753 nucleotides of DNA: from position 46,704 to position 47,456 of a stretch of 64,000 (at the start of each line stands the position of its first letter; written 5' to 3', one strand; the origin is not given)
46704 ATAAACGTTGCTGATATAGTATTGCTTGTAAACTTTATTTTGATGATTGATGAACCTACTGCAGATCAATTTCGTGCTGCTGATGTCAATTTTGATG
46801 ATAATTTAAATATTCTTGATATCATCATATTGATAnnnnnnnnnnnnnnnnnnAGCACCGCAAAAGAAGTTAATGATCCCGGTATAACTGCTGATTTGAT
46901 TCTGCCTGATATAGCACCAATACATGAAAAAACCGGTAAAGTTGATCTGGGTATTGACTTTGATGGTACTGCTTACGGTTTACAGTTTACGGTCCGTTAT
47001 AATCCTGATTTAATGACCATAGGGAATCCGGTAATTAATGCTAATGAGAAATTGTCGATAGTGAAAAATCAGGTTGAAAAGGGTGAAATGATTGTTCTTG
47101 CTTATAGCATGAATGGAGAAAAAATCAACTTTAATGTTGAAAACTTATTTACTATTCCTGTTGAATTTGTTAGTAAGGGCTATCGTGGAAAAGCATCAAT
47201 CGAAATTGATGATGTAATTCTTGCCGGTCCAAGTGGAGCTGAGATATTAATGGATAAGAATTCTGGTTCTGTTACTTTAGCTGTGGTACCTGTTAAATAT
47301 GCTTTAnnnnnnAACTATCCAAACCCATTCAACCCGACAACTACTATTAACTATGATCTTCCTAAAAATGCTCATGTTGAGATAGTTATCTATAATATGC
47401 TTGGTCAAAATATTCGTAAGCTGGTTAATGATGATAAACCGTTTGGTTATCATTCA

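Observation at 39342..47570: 2742-aa mosaic surface protein combining a lamin-tail domain, three PPC domains, four MAM-like domains, FN3, dockerin and a T9SS sorting domain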

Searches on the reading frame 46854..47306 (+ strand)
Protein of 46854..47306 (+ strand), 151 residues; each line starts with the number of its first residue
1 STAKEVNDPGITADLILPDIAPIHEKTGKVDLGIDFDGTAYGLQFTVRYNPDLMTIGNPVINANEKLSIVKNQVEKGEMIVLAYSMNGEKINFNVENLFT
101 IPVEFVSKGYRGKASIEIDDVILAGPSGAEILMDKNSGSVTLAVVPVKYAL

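Call 11: search_protein_families(library=pfam, proteins=[window:46854-47306:+], max_evalue=10)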
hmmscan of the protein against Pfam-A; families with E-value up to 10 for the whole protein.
seq(151 aa): 2 families
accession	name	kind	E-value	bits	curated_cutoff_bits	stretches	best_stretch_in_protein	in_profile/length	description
PF00963.24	Cohesin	-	0.0011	19.6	24.1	1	39-140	27-137/139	Cohesin domain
PF16779.11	DMP12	-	0.13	12.7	27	1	75-137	16-75/115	DNA-mimic protein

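Call 39: search_protein_representatives(alignment_id=A2)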
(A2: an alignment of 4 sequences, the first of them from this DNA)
Query: 4 sequences, 149 profile positions. Proteins with E-value up to 0.001 (for the whole library): 228; up to 1e-10: 19; up to 1e-30: 3. The best 150 are listed.
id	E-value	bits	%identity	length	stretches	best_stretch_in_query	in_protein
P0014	1.6e-70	252.0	-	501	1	1-149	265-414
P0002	1.3e-65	236.1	-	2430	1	2-149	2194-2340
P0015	4.6e-45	169.4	-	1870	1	2-149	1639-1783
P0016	3.9e-27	111.2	-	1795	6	24-145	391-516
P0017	9.3e-16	74.3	-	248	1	12-140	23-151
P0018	2.9e-14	69.4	-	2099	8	17-141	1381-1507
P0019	4.4e-14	68.9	-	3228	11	23-55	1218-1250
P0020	4.8e-14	68.7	-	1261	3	16-132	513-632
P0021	1.7e-13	66.9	-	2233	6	9-55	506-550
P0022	3.9e-13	65.8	-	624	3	3-148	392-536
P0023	4.1e-13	65.7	-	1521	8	11-138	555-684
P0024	3.2e-12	62.8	-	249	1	12-144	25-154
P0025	3.8e-12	62.6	-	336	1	12-149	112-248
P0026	1.7e-11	60.5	-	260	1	11-134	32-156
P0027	2.0e-11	60.2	-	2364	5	11-58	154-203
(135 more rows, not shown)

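Call 40: search_protein_families(library=pfam, proteins=[P0014, P0015, P0016, P0017, P0018, P0020, P0022, P0024, P0025, P0026], max_evalue=0.001)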
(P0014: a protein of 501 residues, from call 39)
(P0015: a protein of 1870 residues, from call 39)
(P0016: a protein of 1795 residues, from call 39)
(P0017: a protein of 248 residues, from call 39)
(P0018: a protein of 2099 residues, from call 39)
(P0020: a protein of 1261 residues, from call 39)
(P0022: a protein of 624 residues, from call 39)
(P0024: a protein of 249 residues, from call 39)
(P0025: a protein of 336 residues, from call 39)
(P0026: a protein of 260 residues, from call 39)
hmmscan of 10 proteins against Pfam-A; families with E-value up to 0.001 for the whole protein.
P0014 (501 aa): 3 families
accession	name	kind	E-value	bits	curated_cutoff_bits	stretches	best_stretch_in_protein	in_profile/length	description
PF00404.24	Dockerin_1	-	1.2e-09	38.6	22.9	1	206-254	2-50/57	Dockerin type I domain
PF13860.13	FlgD_ig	-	2.3e-09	37.6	27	1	426-483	12-70/79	FlgD Ig-like domain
PF18962.6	Por_Secre_tail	-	7.6e-06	26.6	27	1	418-498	2-74/75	Secretion system C-terminal sorting domain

P0015 (1870 aa): 14 families
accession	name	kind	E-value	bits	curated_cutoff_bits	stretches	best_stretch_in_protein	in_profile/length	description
PF13620.12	CarboxypepD_reg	-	1.3e-19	70.7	32.3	2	694-759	8-80/82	Carboxypeptidase regulatory-like domain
PF07675.18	Cleaved_Adhesin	-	2.8e-16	60.4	21.4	1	803-945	11-172/174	Cleaved Adhesin Domain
PF13715.12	CarbopepD_reg_2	-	2.1e-14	53.7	32.2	1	694-768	7-84/88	CarboxypepD_reg-like domain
PF22544.2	HYDIN_VesB_CFA65-like_Ig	-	2.2e-12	47.5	25.5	1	231-329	1-99/100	HYDIN/CFA65/VesB-like, Ig-like domain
PF07610.17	DUF1573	-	6.2e-09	36.2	26.1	1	235-329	3-96/98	Protein of unknown function (DUF1573)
PF15780.11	ASH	-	2.4e-06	28.1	27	0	250-322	23-96/98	Abnormal spindle-like microcephaly-assoc'd, ASPM-SPD-2-Hydin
PF18962.6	Por_Secre_tail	-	3.6e-06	27.6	27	1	1787-1867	2-74/75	Secretion system C-terminal sorting domain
PF13860.13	FlgD_ig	-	2.6e-05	24.5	27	1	1799-1855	16-73/79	FlgD Ig-like domain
PF12371.14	TMEM131_like_N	-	5.4e-05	23.8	28.8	0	258-302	25-70/84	Transmembrane protein 131-like N-terminal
PF00404.24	Dockerin_1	-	5.9e-05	23.6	22.9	1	1578-1631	1-54/57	Dockerin type I domain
PF22073.2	Cep192_D4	-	7.4e-05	23.3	35.5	0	232-317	3-95/112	Cep192 domain 4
PF15976.11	CooC_C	-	0.00034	21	29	0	1188-1228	14-54/93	CS1-pili formation C-terminal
PF17210.9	SdrD_B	-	0.00037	21.1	29.7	0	699-738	23-67/112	SdrD B-like domain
PF24291.1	Ig_CFAP65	-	0.00044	20.5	27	0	285-334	70-118/121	Cilia- and flagella-associated protein 65-like, Ig-like domain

P0016 (1795 aa): 6 families
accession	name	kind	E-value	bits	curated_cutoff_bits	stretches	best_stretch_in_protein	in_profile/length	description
PF00963.24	Cohesin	-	6.7e-81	269.8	24.1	6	38-136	3-106/139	Cohesin domain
PF00395.25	SLH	-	2.8e-30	104.5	20.8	3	1671-1714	1-44/44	S-layer homology domain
PF25059.1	FN3_DSCAM-DSCAML_C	-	2.9e-20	72.9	39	1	1491-1577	4-84/89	DSCAM/DSCAML C-terminal Fn3-like domain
PF16656.11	Pur_ac_phosph_N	-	3.8e-10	40.6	30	0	227-269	54-93/93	Purple acid Phosphatase, N-terminal domain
PF00041.27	fn3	-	5.2e-07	30.2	25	0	1484-1562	7-75/84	Fibronectin type III domain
PF22883.1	Consortin_N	-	0.00062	20.1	27.7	0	817-835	22-40/52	Consortin, N-terminal domain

P0017 (248 aa): 3 families
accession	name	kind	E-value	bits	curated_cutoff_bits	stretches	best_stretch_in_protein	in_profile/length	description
PF13860.13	FlgD_ig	-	1.5e-09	38.2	27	1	181-235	21-75/79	FlgD Ig-like domain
PF18962.6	Por_Secre_tail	-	1.7e-05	25.5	27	1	165-244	2-73/75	Secretion system C-terminal sorting domain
PF00963.24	Cohesin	-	0.00013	22.7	24.1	1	40-146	18-134/139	Cohesin domain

P0018 (2099 aa): 6 families
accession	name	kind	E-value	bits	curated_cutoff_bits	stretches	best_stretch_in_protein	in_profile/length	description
PF18998.6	Flg_new_2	-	2e-184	598.4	23.6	12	458-526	2-72/73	Divergent InlB B-repeat domain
PF00963.24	Cohesin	-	1.9e-32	112.8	24.1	6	1165-1294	2-139/139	Cohesin domain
PF09479.16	Flg_new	-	4.2e-27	94.5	27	0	466-521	9-64/65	Listeria-Bacteroides repeat domain (List_Bact_rpt)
PF18962.6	Por_Secre_tail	-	3.1e-12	47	27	1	2028-2097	1-74/75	Secretion system C-terminal sorting domain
PF16820.11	PKD_3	-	4.8e-11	42.8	26.3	0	495-514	36-55/68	PKD-like domain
PF24328.1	DUF7498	-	1.2e-06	29.5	27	0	1463-1487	56-80/97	Domain of unknown function (DUF7498)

P0020 (1261 aa): 10 families
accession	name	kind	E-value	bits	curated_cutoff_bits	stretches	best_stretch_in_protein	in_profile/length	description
PF00963.24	Cohesin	-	2.8e-43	147.9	24.1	3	736-862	5-138/139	Cohesin domain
PF00404.24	Dockerin_1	-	8.6e-20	71.1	22.9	2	1006-1063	1-57/57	Dockerin type I domain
PF18962.6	Por_Secre_tail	-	3.9e-12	46.7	27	1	1184-1260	3-75/75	Secretion system C-terminal sorting domain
PF21708.4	Glyco_hydro_59_C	-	4.7e-10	40.2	27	1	143-210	105-173/175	Galactocerebrosidase, C-terminal lectin domain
PF18911.6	PKD_4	-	2.2e-08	34.5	27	1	408-498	1-81/85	PKD domain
PF19763.6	DUF6250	-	1.2e-07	32.1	26.9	0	338-397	110-163/165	Domain of unknown function (DUF6250)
PF00801.26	PKD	-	1.3e-07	31.9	23.5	1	420-486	9-67/80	PKD domain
PF13385.13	Laminin_G_3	-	8.9e-07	29.6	27.6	0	304-378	43-109/151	Concanavalin A-like lectin/glucanases superfamily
PF06439.18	3keto-disac_hyd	-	9.7e-06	26.2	26.8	0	221-386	3-171/187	3-keto-disaccharide hydrolase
PF22925.3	TS_C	-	0.0002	21.5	27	0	115-180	93-154/202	Trans-sialidase, C-terminal domain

P0022 (624 aa): 5 families
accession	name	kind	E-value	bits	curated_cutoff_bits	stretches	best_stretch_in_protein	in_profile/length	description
PF00963.24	Cohesin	-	5e-18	66.1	24.1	2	405-515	5-123/139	Cohesin domain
PF13860.13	FlgD_ig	-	2.2e-08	34.4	27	1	557-608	21-72/79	FlgD Ig-like domain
PF00404.24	Dockerin_1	-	9.5e-08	32.6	22.9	1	326-382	1-57/57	Dockerin type I domain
PF18962.6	Por_Secre_tail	-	1.7e-07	31.9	27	1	541-621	2-74/75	Secretion system C-terminal sorting domain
PF13585.12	CHU_C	-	1.3e-05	25.7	27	1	555-612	23-74/86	CHU_C Type IX secretion signal domain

P0024 (249 aa): 1 family
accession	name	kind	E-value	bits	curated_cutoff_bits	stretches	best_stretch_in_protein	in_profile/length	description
PF13860.13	FlgD_ig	-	1.1e-07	32.2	27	1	177-236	15-75/79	FlgD Ig-like domain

P0025 (336 aa): 4 families
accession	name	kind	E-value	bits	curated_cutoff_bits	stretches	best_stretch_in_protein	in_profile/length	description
PF13860.13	FlgD_ig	-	1.5e-07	31.8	27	1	260-324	12-77/79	FlgD Ig-like domain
PF00404.24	Dockerin_1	-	1.7e-05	25.4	22.9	1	46-93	10-54/57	Dockerin type I domain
PF00963.24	Cohesin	-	4.9e-05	24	24.1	1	130-216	19-115/139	Cohesin domain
PF18962.6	Por_Secre_tail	-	9.9e-05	23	27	1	253-327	3-69/75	Secretion system C-terminal sorting domain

P0026 (260 aa): 4 families
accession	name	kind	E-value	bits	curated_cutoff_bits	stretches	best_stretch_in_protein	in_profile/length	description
PF13860.13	FlgD_ig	-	2.5e-11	43.8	27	1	185-243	12-71/79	FlgD Ig-like domain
PF00963.24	Cohesin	-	1.6e-06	28.8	24.1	1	51-150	18-125/139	Cohesin domain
PF18962.6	Por_Secre_tail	-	5.2e-06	27.1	27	1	177-253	2-70/75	Secretion system C-terminal sorting domain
PF13585.12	CHU_C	-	0.00023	21.7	27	1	191-253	23-79/86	CHU_C Type IX secretion signal domain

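Call 46: search_protein_families(library=pfam, alignment_id=A4, max_evalue=0.00001)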
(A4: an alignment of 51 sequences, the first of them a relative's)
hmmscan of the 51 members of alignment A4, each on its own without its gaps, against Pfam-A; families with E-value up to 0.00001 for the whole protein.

A. member 1, P0014 (501 aa): 3 families
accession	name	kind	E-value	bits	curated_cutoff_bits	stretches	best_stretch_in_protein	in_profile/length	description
PF00404.24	Dockerin_1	-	1.2e-09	38.6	22.9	1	206-254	2-50/57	Dockerin type I domain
PF13860.13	FlgD_ig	-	2.3e-09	37.6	27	1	426-483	12-70/79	FlgD Ig-like domain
PF18962.6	Por_Secre_tail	-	7.6e-06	26.6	27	0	418-498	2-74/75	Secretion system C-terminal sorting domain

B. families by the number of members that match (of 51 scanned): 45 families (the first 25 are shown)
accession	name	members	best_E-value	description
PF13860.13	FlgD_ig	47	3.2e-14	FlgD Ig-like domain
PF00404.24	Dockerin_1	28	4.2e-13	Dockerin type I domain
PF18962.6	Por_Secre_tail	27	2.4e-09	Secretion system C-terminal sorting domain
PF00963.24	Cohesin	21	1.1e-30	Cohesin domain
PF13620.12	CarboxypepD_reg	12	1.3e-19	Carboxypeptidase regulatory-like domain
PF00041.27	fn3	7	5e-43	Fibronectin type III domain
PF13715.12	CarbopepD_reg_2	5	2.1e-14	CarboxypepD_reg-like domain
PF22544.2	HYDIN_VesB_CFA65-like_Ig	4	3.9e-19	HYDIN/CFA65/VesB-like, Ig-like domain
PF07691.17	PA14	3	2.2e-39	PA14 domain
PF13229.12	Beta_helix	3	1.4e-35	Right handed beta helix region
PF13585.12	CHU_C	3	4.7e-06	CHU_C Type IX secretion signal domain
PF16656.11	Pur_ac_phosph_N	2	6.7e-60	Purple acid Phosphatase, N-terminal domain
PF18998.6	Flg_new_2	2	1.5e-33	Divergent InlB B-repeat domain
PF05048.19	NosD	2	1.2e-22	Periplasmic copper-binding protein (NosD)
PF16655.11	PhoD_N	2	5.7e-18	PhoD-like phosphatase, N-terminal domain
PF07675.18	Cleaved_Adhesin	1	2.8e-16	Cleaved Adhesin Domain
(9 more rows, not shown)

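Call 60: search_solved_structures(query=A5, max_evalue=1, show_alignments=1)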
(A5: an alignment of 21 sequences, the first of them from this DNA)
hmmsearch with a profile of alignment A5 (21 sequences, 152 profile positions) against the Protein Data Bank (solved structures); distinct sequences matched with E-value up to 1: 32.
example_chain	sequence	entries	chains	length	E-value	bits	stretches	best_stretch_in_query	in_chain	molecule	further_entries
3l8q_A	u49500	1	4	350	9.4e-08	34.9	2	8-57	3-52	Cellulosomal scaffoldin adaptor protein B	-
2jh2_A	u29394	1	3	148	2.6e-06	30.2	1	15-117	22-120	O-GLCNACASE NAGJ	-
2o4e_A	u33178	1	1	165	3.5e-06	29.8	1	15-117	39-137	O-GlcNAcase nagJ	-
2ozn_A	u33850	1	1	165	3.6e-06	29.7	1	15-117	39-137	O-GlcNAcase nagJ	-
2w1n_A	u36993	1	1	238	4.9e-06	29.3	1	15-117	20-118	O-GLCNACASE NAGJ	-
6kg8_A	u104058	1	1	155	0.00012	24.8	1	8-146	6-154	Probably cellulosomal scaffolding protein, secreted cellulose-binding and cohesin domain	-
6kgc_A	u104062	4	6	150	0.0004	23.1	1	9-143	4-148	Probably cellulosomal scaffolding protein, secreted cellulose-binding and cohesin domain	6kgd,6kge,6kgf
2xdh_A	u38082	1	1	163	0.002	20.8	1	14-110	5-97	COHESIN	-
3f2l_A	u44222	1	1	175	0.0022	20.7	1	8-57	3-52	Cellulosomal scaffoldin adaptor protein B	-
1qzn_A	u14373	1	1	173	0.0022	20.7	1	9-57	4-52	cellulosomal scaffoldin adaptor protein B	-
3bwz_A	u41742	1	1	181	0.0024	20.6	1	8-57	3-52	Cellulosomal scaffoldin adaptor protein B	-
1zv9_A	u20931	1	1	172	0.0026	20.5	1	9-57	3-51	Cellulosomal scaffoldin adaptor protein B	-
2y3n_A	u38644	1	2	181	0.0038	19.9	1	15-60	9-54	CELLULOSOMAL SCAFFOLDIN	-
1tyj_A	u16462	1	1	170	0.005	19.5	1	16-60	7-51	cellulosomal scaffoldin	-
5g5d_A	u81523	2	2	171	0.0053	19.5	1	13-60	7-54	CELLULOSOME ANCHORING PROTEIN COHESIN REGION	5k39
2vo8_A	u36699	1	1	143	0.0068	19.1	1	18-141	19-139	EXO-ALPHA-SIALIDASE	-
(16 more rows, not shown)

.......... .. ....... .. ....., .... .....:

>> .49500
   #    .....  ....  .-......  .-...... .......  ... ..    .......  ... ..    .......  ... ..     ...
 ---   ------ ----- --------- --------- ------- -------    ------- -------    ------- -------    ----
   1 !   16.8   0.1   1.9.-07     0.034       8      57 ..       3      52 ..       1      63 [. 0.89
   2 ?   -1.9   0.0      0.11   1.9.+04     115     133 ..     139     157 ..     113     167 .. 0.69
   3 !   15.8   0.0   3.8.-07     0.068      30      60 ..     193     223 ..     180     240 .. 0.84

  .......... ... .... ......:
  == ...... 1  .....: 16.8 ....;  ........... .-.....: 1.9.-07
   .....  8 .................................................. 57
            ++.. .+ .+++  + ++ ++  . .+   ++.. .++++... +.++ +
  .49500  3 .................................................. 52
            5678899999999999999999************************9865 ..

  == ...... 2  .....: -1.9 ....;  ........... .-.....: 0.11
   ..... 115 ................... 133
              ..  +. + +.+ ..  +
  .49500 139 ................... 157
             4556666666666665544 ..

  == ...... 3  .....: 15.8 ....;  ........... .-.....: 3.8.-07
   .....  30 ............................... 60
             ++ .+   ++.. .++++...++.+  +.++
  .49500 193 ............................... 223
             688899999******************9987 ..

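Call 68: predict_structure(alignment_id=A5)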
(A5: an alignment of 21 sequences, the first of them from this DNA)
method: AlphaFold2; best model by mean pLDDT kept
length: 151 residues; sequences in the alignment: 21
mean_pLDDT: 84.9   pTM: 0.78
mean pLDDT of the five models: 84.9, 81.4, 80.8, 80.7, 79.5
residues with pLDDT >= 90: 63; 70-90: 72; 50-70: 12; < 50: 4
segments of 3 or more residues with pLDDT < 50: none
pLDDT, mean of each block of 10 residues (from residue 1): 54 83 83 91 95 93 81 89 91 88 86 90 90 86 75 60
secondary structure, 60 per line:
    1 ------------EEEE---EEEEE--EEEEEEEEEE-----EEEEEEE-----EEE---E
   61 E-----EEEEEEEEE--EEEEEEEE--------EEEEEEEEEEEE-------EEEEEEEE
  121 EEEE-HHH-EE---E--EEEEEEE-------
elements in order: E13-16 E20-24 E27-36 E42-48 E54-56 E67-75 E78-85 E94-105 E113-124 E138-144

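Call 72: fold_search(model_id=the predicted structure, library=pdb)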
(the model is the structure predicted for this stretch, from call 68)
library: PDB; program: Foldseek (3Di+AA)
matches with E <= 10: 1687; with E <= 0.001: 75
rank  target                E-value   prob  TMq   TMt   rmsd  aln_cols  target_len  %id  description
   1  2jh2_A                1.5e-09  1.00  0.68  0.76   3.3       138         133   15  X-ray crystal structure of a cohesin-like module from Clostridium perfringens (released 2007-11-06)
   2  2w1n                  1.1e-08  1.00  0.68  0.47   4.1       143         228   15  cohesin and fibronectin type-III double module construct from the Clostridium perfringens glycoside hydrolase GH84C (released 2009-02-03)
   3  2jh2_B                1.2e-08  1.00  0.66  0.73   3.6       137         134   14  X-ray crystal structure of a cohesin-like module from Clostridium perfringens (released 2007-11-06)
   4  2vo8                  1.9e-08  1.00  0.69  0.76   3.2       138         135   16  Cohesin module from Clostridium perfringens ATCC13124 family 33 glycoside hydrolase. (released 2008-09-02)
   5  2jh2_C                2.0e-08  1.00  0.67  0.76   3.3       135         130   16  X-ray crystal structure of a cohesin-like module from Clostridium perfringens (released 2007-11-06)
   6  6kgf_C                2.0e-07  1.00  0.72  0.73   3.4       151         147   16  Crystal structure of CaDoc0917(R16D)-CaCohA2 complex at pH 8.2 (released 2020-07-08)
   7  6kgc_A                7.5e-07  1.00  0.68  0.70   3.7       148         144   16  Crystal structure of CaDoc0917(R49D)-CaCohA2 complex at pH 5.4 (released 2020-07-08)
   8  2xdh                  1.1e-06  1.00  0.67  0.72   3.6       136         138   12  Non-cellulosomal cohesin from the hyperthermophilic archaeon Archaeoglobus fulgidus (released 2010-05-26)
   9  5nrm_A                1.3e-06  1.00  0.64  0.67   3.4       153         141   12  Crystal structure of the sixth cohesin from Acetivibrio cellulolyticus' scaffoldin B in complex with Cel5 dockerin S51 (released 2018-01-31)
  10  2o4e_MODEL_1_A        2.8e-06  1.00  0.69  0.64   4.0       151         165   15  The solution structure of a protein-protein interaction module from a family 84 glycoside hydrolase of Clostri (released 2007-11-06)
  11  6kge_A                3.1e-06  1.00  0.73  0.78   2.5       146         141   14  Crystal structure of CaDoc0917(R16D)-CaCohA2 complex at pH 5.5 (released 2020-07-08)
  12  6kgf_A                3.1e-06  1.00  0.69  0.72   3.4       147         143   15  Crystal structure of CaDoc0917(R16D)-CaCohA2 complex at pH 8.2 (released 2020-07-08)
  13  5lxv_A                3.1e-06  1.00  0.63  0.57   4.2       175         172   12  Crystal structure of Ruminococcus flavefaciens scaffoldin C cohesin in complex with a dockerin from an uncharacterized (released 2016-10-19)
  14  6kgd_A                3.5e-06  1.00  0.70  0.72   3.3       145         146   16  Crystal structure of CaDoc0917(R49D)-CaCohA2 complex at pH 8.0 (released 2020-07-08)
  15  5n5p_A                4.1e-06  1.00  0.63  0.68   3.4       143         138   13  Crystal structure of Ruminococcus flavefaciens' type III complex containing the fifth cohesin from scaffoldin B and th (released 2018-02-28)
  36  3l8q_B                5.2e-05  1.00  0.57  0.28   6.5       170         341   14  Structure analysis of the type II cohesin dyad from the adaptor ScaA scaffoldin of Acetivibrio cellulolyticus (released 2010-05-05)
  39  3l8q_C                5.5e-05  1.00  0.58  0.29   4.8       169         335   14  Structure analysis of the type II cohesin dyad from the adaptor ScaA scaffoldin of Acetivibrio cellulolyticus (released 2010-05-05)
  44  3l8q_A                6.8e-05  1.00  0.57  0.28   6.5       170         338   12  Structure analysis of the type II cohesin dyad from the adaptor ScaA scaffoldin of Acetivibrio cellulolyticus (released 2010-05-05)
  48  3l8q_D                1.2e-04  1.00  0.58  0.28   5.3       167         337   12  Structure analysis of the type II cohesin dyad from the adaptor ScaA scaffoldin of Acetivibrio cellulolyticus (released 2010-05-05)
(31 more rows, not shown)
